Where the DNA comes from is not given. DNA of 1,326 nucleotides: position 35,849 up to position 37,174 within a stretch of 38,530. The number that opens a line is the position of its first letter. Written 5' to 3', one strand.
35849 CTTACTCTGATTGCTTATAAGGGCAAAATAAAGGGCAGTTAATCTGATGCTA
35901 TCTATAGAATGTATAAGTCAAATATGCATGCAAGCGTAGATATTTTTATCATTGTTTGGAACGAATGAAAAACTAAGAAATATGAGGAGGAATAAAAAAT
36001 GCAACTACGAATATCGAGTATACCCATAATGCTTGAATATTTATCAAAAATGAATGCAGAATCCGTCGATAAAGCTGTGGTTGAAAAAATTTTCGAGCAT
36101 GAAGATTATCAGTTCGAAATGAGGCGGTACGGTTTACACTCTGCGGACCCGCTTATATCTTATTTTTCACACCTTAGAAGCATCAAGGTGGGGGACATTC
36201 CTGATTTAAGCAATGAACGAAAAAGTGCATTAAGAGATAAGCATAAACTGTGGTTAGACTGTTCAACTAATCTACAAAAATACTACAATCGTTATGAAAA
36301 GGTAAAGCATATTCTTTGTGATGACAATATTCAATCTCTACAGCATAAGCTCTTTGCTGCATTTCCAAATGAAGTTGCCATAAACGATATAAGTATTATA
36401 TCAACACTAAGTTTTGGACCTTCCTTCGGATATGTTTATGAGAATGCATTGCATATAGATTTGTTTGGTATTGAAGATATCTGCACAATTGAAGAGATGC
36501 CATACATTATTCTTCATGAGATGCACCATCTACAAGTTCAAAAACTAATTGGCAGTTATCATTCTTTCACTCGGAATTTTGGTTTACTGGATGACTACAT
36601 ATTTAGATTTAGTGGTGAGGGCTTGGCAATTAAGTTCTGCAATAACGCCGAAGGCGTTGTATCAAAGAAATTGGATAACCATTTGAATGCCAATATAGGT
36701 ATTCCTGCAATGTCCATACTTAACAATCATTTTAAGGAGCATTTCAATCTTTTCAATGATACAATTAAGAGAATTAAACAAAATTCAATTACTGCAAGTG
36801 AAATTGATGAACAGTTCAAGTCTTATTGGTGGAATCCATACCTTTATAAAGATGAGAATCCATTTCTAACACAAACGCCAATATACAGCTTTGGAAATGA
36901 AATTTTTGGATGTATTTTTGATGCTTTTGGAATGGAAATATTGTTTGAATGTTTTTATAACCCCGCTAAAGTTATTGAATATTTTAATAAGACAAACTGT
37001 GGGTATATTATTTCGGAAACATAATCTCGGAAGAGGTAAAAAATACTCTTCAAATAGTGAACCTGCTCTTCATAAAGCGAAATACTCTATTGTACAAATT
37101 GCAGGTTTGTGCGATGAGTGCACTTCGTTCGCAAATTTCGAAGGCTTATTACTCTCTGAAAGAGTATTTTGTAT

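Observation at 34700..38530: AT-rich segment organised like a gene-cassette array: unrelated single genes, one orientation, homologous junction repeats, no recombinase in view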

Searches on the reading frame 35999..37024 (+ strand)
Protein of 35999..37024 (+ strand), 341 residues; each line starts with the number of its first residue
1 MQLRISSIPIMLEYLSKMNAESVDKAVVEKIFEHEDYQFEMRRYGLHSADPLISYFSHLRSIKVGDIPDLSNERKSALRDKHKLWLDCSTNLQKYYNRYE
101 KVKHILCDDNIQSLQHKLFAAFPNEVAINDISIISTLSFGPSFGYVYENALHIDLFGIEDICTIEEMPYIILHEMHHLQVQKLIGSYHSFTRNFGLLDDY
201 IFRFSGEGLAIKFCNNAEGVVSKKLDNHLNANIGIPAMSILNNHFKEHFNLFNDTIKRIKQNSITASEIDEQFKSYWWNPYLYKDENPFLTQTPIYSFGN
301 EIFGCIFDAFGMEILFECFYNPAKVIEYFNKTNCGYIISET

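Call 6: search_protein_families(library=pfam, proteins=[window:35999-37024:+], max_evalue=0.01)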
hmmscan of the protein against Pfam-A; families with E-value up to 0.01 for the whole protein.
window:35999-37024:+ (341 aa): 1 family
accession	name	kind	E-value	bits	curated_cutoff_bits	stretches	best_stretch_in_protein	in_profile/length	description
PF18958.6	DUF5700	-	5.1e-11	42.9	25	1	29-331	2-276/283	Putative zinc dependent peptidase (DUF5700)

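Call 12: find_encoding_contigs(protein=window:35999-37024:+, flank=10000, max_places=10)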
Protein window:35999-37024:+ (341 aa): 2 contigs read that carry it; 2 places shown.
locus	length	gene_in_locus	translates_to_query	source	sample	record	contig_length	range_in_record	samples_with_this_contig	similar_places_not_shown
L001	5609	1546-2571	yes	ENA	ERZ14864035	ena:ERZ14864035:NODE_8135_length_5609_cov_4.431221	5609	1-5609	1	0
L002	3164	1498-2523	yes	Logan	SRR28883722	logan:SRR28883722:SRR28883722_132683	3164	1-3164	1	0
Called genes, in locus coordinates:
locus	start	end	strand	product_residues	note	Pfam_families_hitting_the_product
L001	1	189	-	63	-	?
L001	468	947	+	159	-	PF13420:Acetyltransf_4, PF00583:Acetyltransf_1, PF13673:Acetyltransf_10, PF13508:Acetyltransf_7, PF14542:Acetyltransf_CG (weak), PF08445:FR47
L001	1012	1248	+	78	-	-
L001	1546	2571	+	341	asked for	PF18958:DUF5700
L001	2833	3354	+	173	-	PF00293:NUDIX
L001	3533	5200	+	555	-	PF04140:ICMT, PF04191:PEMT, PF00144:Beta-lactamase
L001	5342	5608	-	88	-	?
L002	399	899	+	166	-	PF13420:Acetyltransf_4, PF00583:Acetyltransf_1, PF13673:Acetyltransf_10, PF13508:Acetyltransf_7, PF14542:Acetyltransf_CG (weak), PF08445:FR47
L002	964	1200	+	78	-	-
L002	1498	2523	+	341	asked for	PF18958:DUF5700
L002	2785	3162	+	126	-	?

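Call 59: find_homologous_proteins(query=window:35999-37024:+, max_evalue=1e-10)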
Query window:35999-37024:+ (341 aa): 157 proteins with E <= 1e-10 among 707 candidates; the best 120 are listed.
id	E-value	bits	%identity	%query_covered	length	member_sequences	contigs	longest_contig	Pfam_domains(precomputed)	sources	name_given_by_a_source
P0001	1.2e-231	786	100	100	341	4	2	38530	PF18958.7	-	-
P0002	3.2e-199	679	85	100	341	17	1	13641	PF18958.7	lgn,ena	-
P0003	2.0e-196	670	83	100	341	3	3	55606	PF18958.7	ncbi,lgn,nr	ncbi:MAG: hypothetical protein HFH87_00225 [Lachnospiraceae bacterium]|nr:hypothetical protein [Lach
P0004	1.2e-193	661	83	99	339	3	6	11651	PF18958.7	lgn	-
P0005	2.2e-193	660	81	100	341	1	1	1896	PF18958.7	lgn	-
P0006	8.0e-191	651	80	100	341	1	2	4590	PF18958.7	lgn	-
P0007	1.9e-190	650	80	100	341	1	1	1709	PF18958.7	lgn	-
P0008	2.9e-190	650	81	100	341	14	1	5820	PF18958.7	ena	-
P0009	5.3e-189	645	80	100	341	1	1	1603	PF18958.7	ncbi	-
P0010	2.4e-188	643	79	100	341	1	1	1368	PF18958.7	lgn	-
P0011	1.3e-186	638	79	100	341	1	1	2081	PF18958.7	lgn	-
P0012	6.9e-183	625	79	97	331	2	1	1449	PF18958.7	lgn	-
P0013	1.2e-182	624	75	100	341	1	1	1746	PF18958.7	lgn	-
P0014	5.6e-181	619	77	100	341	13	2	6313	-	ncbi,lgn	-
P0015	7.5e-181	619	76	99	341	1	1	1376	PF18958.7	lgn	-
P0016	3.0e-179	613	77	100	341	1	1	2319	PF18958.7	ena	-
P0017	1.6e-178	611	76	100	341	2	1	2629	PF18958.7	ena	-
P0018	1.9e-178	611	75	100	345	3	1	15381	PF18958.7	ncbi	-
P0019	1.8e-176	604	76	99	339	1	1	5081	PF18958.7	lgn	-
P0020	1.3e-175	601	74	100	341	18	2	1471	PF18958.7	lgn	-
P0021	5.8e-175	599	75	100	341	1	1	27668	PF18958.7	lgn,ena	-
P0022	1.7e-173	594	73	100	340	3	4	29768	PF18958.7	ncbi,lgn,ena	-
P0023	1.6e-172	591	72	100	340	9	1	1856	PF18958.7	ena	-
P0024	3.9e-172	590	72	100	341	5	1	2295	PF18958.7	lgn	-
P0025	4.0e-170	583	72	100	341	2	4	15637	PF18958.7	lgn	-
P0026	6.6e-169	579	71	99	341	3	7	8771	PF18958.7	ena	-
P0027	8.0e-168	576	73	99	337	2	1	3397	PF18958.7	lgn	-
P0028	8.8e-168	576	73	100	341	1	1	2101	PF18958.7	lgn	-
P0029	1.1e-166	572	72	96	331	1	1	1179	PF18958.7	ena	-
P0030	5.7e-166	570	69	100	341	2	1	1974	PF18958.7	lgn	-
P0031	5.9e-166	570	70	100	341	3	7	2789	PF18958.7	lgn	-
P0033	3.9e-160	550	65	100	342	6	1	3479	PF18958.7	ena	-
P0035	6.4e-155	533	64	100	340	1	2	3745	PF18958.7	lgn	-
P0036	3.6e-154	531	65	99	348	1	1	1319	PF18958.7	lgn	-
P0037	1.4e-143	496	63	98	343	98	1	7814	PF18958.7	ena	-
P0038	1.7e-143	496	64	97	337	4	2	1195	PF18958.7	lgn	-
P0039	1.8e-142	492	64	100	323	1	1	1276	PF18958.7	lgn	-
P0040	4.3e-142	491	61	99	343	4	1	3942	PF18958.7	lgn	-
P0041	6.3e-141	487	60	97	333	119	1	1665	PF18958.7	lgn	-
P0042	1.6e-138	479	60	96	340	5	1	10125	PF18958.7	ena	-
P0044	2.2e-134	466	58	97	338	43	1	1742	PF18958.7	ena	-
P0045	4.8e-129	448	54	100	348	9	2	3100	PF18958.7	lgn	-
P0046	1.0e-128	447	57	96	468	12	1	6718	PF18958.7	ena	-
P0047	1.6e-116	407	51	100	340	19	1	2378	PF18958.7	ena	-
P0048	3.8e-116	406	51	100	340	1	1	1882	PF18958.7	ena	-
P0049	2.4e-114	400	51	100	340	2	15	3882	PF18958.7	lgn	-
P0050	3.8e-114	399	51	100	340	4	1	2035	PF18958.7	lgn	-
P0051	8.4e-114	398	51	100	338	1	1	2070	PF18958.7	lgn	-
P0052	2.3e-113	397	51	100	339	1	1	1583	PF18958.7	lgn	-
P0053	3.4e-113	396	51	100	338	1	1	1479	PF18958.7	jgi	-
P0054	4.5e-113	396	50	100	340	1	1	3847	PF18958.7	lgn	-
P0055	2.0e-111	390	51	100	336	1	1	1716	PF18958.7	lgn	-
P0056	2.0e-110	387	50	99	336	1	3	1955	PF18958.7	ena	-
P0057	2.0e-110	387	50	99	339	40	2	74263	PF18958.7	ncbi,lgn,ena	-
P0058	6.0e-110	385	50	96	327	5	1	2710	PF18958.7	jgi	-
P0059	4.0e-109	383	50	99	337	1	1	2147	PF18958.7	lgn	-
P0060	5.8e-109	382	50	98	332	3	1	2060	PF18958.7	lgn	-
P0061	6.6e-109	382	50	97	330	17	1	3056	PF18958.7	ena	-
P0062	2.7e-108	380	50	99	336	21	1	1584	PF18958.7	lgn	-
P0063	2.7e-108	380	50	98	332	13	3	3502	PF18958.7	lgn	-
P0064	1.6e-107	377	50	99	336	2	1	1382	PF18958.7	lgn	-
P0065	4.3e-107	376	50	99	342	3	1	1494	PF18958.7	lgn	-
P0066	3.8e-106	373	48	99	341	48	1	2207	PF18958.7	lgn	-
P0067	3.8e-106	373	48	99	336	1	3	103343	PF18958.7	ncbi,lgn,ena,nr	ncbi:MAG: hypothetical protein K2P10_07490 [Oscillospiraceae bacterium]|nr:hypothetical protein [Osc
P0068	1.1e-104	368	47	99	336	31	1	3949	PF18958.7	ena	-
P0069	1.1e-103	365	47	97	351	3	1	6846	PF18958.7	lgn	-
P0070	5.9e-103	362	49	99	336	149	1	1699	PF18958.7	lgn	-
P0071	6.0e-103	362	49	99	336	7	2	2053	PF18958.7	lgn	-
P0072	6.7e-103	362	50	99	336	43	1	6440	PF18958.7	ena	-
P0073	1.9e-102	361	48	99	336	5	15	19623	PF18958.7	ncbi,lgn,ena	-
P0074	2.3e-102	360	48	96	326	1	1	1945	PF18958.7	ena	-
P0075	3.7e-102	360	48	99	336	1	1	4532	PF18958.7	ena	-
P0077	2.9e-101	357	47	99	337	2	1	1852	PF18958.7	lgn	-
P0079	1.1e-99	352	47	96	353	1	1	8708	PF18958.7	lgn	-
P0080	1.3e-98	348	46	100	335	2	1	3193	PF18958.7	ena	-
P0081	2.9e-93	331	46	98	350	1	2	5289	PF18958.7,PF10026.16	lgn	-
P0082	3.5e-88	314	44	96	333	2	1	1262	PF18958.7,PF10026.16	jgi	-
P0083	2.2e-82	295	43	96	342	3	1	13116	PF18958.7,PF10026.16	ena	-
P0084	2.1e-81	292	41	97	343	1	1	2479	PF18958.7,PF10026.16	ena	-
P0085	1.2e-79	286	52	72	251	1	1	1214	PF18958.7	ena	-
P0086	2.9e-78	281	41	97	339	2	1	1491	PF18958.7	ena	-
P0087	6.0e-78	280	41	96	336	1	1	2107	PF18958.7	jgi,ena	-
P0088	1.5e-76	276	42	96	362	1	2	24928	PF18958.7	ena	-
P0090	1.6e-73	266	39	96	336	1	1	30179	PF18958.7,PF10026.16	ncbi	-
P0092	7.4e-70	254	39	96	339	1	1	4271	PF18958.7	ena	-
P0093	9.3e-70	253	39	97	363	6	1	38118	PF18958.7,PF10026.16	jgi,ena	-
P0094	2.6e-68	249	39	95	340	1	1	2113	PF18958.7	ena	-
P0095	4.2e-67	245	38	98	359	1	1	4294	PF18958.7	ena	-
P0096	8.7e-67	244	38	97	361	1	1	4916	PF18958.7,PF10026.16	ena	-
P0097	2.6e-66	242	38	98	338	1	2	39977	PF18958.7,PF10026.16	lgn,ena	-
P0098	3.6e-66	241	37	94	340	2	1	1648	PF18958.7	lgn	-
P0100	6.6e-66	241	36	98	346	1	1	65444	PF18958.7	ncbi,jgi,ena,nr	ncbi:MAG: DUF2268 domain-containing putative Zn-dependent protease [Defluviitaleaceae bacterium]|nr:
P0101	1.9e-65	239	37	97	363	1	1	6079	PF18958.7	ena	-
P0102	5.6e-64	234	36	97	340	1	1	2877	PF18958.7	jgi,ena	-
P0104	2.4e-60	222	50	65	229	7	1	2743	PF18958.7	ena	-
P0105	2.5e-48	183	44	57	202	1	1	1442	PF18958.7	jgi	-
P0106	1.3e-47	180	36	96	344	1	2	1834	PF18958.7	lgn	-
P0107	7.0e-47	178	35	97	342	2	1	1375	PF18958.7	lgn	-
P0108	4.7e-46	175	33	97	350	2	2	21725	PF18958.7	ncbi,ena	-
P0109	9.8e-46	174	34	97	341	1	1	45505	PF18958.7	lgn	-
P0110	1.4e-45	174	35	97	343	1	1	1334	PF18958.7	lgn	-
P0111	1.6e-45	174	35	97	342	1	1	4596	PF18958.7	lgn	-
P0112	3.2e-45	173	35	97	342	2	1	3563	PF18958.7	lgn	-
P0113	5.0e-45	172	35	96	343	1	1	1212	PF18958.7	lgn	-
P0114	7.5e-45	171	33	98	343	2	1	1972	PF18958.7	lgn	-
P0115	9.6e-45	171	35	97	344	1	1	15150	PF18958.7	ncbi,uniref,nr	ncbi:hypothetical protein IAI10_23355 [Clostridium sp. 19966]|uniref:DUF5700 domain-containing putat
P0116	1.1e-44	171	35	97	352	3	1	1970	PF18958.7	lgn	-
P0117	3.1e-44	169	34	96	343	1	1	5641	PF18958.7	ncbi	-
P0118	3.5e-44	169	31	95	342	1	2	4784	PF18958.7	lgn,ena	-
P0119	3.8e-44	169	34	97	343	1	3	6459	PF18958.7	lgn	-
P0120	4.9e-44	169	34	97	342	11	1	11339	PF18958.7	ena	-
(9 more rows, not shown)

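Call 60: find_encoding_contigs(protein=P0002, flank=8000, max_places=3)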
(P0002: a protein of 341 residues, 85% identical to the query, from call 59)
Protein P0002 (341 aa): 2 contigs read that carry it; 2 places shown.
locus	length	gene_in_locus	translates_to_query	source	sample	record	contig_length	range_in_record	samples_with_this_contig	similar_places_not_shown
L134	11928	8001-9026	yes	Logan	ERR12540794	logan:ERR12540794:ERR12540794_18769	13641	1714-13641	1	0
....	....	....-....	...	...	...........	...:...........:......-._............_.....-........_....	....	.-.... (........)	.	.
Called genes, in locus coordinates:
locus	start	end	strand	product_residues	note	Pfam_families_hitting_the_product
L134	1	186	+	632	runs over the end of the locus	?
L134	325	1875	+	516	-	PF12673:SipL (faint)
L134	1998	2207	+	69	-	PF04070:DUF378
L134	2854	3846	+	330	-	PF13407:Peripla_BP_4 (faint), PF00731:AIRC (weak), PF04392:ABC_sub_bind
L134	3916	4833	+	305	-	PF02653:BPD_transp_2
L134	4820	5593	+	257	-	PF00005:ABC_tran, PF02463:SMC_N (weak), PF13304:AAA_21 (faint)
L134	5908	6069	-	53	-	-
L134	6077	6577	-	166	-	PF00583:Acetyltransf_1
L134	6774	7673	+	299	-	PF00126:HTH_1, PF03466:LysR_substrate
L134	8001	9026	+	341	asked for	PF18958:DUF5700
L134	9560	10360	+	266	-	PF00497:SBP_bac_3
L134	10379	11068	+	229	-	PF00528:BPD_transp_1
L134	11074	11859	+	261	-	PF02463:SMC_N (weak), PF00005:ABC_tran, PF13304:AAA_21 (weak)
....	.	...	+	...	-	?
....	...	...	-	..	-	-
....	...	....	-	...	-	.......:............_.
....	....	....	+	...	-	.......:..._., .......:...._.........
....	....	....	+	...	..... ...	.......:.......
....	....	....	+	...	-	?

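Call 61: find_encoding_contigs(protein=P0003, flank=8000, max_places=3)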
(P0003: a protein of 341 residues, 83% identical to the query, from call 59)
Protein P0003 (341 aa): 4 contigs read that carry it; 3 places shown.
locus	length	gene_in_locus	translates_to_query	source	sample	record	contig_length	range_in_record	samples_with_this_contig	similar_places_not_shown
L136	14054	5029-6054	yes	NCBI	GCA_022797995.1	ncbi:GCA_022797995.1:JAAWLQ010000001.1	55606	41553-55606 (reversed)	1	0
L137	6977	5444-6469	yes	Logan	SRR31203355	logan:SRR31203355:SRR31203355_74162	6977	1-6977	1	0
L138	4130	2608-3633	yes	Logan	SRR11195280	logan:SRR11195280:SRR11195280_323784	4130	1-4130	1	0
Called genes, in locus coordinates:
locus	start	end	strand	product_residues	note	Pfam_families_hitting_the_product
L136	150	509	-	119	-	-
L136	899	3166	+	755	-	PF11369:DUF3160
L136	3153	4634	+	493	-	PF09587:PGA_cap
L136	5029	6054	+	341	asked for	PF18958:DUF5700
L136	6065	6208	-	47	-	-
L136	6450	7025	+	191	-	-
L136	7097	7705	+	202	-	PF02517:Rce1-like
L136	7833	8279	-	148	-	PF13673:Acetyltransf_10 (weak), PF00583:Acetyltransf_1, PF13508:Acetyltransf_7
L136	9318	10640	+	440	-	PF00753:Lactamase_B, PF23023:Anti-Pycsar_Apyc1 (faint), PF12706:Lactamase_B_2 (weak)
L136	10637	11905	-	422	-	PF01408:GFO_IDH_MocA, PF21252:Glyco_hydro_109_C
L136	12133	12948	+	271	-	PF02311:AraC_binding, PF12833:HTH_18, PF00165:HTH_AraC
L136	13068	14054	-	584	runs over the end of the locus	PF12729:4HB_MCP_1, PF00672:HAMP, PF00015:MCPsignal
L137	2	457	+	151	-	?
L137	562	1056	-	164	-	-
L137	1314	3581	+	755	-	PF11369:DUF3160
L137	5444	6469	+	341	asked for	PF18958:DUF5700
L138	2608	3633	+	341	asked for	PF18958:DUF5700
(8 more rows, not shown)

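Call 62: find_encoding_contigs(protein=P0004, flank=8000, max_places=4)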
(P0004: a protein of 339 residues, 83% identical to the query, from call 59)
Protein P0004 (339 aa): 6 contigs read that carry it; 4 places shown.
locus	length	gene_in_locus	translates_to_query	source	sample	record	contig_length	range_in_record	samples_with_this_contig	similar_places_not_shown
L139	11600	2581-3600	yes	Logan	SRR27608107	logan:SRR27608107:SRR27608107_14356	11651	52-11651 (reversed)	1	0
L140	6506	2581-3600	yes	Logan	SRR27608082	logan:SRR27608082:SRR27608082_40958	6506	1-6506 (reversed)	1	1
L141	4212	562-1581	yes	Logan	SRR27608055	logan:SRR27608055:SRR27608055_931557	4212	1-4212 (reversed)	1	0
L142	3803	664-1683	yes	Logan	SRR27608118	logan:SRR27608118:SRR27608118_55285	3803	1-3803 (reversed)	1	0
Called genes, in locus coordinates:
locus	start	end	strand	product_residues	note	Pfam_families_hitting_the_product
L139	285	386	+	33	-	-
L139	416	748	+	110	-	PF12650:DUF3784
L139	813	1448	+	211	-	-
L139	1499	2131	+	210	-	PF01470:Peptidase_C15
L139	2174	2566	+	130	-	PF03061:4HBT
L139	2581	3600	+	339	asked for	PF18958:DUF5700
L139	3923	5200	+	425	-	PF05977:MFS_3, PF07690:MFS_1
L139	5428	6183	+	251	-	PF04199:Cyclase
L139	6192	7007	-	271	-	PF00588:SpoU_methylase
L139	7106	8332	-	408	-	-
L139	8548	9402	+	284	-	PF02311:AraC_binding, PF00165:HTH_AraC, PF12833:HTH_18, PF00165:HTH_AraC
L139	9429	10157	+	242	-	PF00702:Hydrolase, PF13419:HAD_2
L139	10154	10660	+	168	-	-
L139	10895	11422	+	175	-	PF02559:CarD_TRCF_RID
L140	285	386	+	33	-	-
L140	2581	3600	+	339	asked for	PF18958:DUF5700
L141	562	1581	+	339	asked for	PF18958:DUF5700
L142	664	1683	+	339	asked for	PF18958:DUF5700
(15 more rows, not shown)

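Call 63: find_encoding_contigs(protein=P0022, flank=8000, max_places=3)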
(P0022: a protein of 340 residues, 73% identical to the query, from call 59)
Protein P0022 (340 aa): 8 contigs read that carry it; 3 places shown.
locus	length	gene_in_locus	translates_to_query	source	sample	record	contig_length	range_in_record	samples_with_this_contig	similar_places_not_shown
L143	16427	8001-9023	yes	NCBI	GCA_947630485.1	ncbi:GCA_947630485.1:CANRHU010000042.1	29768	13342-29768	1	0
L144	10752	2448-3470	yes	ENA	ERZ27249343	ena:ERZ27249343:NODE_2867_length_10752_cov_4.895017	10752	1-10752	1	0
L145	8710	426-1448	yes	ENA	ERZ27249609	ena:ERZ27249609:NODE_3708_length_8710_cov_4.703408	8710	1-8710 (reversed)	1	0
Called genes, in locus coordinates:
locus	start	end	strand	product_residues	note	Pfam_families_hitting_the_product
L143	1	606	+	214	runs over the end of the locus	PF19601:DUF6106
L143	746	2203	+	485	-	PF00478:IMPDH, PF00571:CBS, PF03060:NMO (weak)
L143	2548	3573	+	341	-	PF01757:Acyl_transf_3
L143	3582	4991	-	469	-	PF03323:GerA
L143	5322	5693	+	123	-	-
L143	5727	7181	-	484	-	PF17767:NAPRTase_N, PF17956:NAPRTase_C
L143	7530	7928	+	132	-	-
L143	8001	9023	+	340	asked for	PF18958:DUF5700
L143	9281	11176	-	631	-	PF14262:Cthe_2159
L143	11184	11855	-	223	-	PF16316:DUF4956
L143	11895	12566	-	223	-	PF09359:VTC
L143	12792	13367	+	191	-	PF02810:SEC-C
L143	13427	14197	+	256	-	PF05401:NodS (weak), PF13489:Methyltransf_23, PF13847:Methyltransf_31, PF08241:Methyltransf_11, PF08242:Methyltransf_12, PF13649:Methyltransf_25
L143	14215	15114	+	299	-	PF01430:HSP33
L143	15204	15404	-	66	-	PF00313:CSD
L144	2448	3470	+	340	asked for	PF18958:DUF5700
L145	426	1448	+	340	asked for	PF18958:DUF5700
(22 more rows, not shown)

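Call 78: find_related_loci(query=window:35999-37024:+, collection=metagenome_contigs, flank=3000)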
Query window:35999-37024:+ (341 aa) in metagenome_contigs; peptide patterns used: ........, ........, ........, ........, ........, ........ (x = any residue, [..] = any of these).
47 stretches matched a pattern; 5 encode a relative of the query (tblastn E <= 1e-3); 5 distinct loci.
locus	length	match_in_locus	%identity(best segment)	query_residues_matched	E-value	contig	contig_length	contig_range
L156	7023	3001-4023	81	1-341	0e+0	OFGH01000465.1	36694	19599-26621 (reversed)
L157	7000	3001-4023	81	1-341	0e+0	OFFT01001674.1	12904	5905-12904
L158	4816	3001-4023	81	1-341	0e+0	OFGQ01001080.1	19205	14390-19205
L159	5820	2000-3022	80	1-341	0e+0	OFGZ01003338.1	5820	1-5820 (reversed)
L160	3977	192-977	85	80-341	2e-160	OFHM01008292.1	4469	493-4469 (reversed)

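Call 86: find_encoding_contigs(protein=P0006, flank=5000, max_places=4)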
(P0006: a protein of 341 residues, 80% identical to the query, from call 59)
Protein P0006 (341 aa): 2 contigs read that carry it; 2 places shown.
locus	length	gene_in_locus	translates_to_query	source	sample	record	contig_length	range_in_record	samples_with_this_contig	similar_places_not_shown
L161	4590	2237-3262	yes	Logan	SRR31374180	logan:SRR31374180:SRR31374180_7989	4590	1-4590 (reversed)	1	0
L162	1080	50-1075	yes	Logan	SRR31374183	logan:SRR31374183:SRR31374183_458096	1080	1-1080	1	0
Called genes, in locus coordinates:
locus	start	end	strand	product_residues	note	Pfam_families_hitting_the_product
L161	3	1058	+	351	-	?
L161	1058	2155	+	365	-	PF00005:ABC_tran, PF13304:AAA_21 (faint), PF27219:MJ0874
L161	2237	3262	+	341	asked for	PF18958:DUF5700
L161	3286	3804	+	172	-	PF13302:Acetyltransf_3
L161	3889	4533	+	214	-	PF01470:Peptidase_C15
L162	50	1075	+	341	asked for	PF18958:DUF5700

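Call 87: find_encoding_contigs(protein=P0014, flank=5000, max_places=4)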
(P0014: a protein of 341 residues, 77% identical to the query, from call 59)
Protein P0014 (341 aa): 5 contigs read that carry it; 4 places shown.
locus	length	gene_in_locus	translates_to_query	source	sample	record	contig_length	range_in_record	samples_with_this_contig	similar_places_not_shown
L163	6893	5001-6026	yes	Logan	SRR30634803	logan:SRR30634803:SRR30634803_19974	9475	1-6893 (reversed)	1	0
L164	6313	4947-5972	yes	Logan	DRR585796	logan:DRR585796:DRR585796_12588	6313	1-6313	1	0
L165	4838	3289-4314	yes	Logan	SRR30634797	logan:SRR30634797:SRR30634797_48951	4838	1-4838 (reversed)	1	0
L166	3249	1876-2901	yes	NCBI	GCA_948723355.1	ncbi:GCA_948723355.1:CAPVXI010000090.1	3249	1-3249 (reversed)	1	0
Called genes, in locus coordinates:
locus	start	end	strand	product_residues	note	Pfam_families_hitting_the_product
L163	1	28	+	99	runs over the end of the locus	PF12675:DUF3795 (weak)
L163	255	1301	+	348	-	-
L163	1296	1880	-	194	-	PF00702:Hydrolase, PF13419:HAD_2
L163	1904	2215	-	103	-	-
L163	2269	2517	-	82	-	-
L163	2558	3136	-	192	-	-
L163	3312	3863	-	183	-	-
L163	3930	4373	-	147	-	PF13302:Acetyltransf_3 (weak), PF13527:Acetyltransf_9 (weak), PF00583:Acetyltransf_1, PF13673:Acetyltransf_10, PF13508:Acetyltransf_7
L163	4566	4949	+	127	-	PF20092:DUF6483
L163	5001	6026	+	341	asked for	-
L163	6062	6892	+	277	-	?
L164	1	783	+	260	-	?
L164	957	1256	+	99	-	PF12675:DUF3795 (weak)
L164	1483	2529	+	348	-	-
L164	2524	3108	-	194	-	PF00702:Hydrolase, PF13419:HAD_2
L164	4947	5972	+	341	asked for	-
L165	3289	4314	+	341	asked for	-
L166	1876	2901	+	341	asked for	-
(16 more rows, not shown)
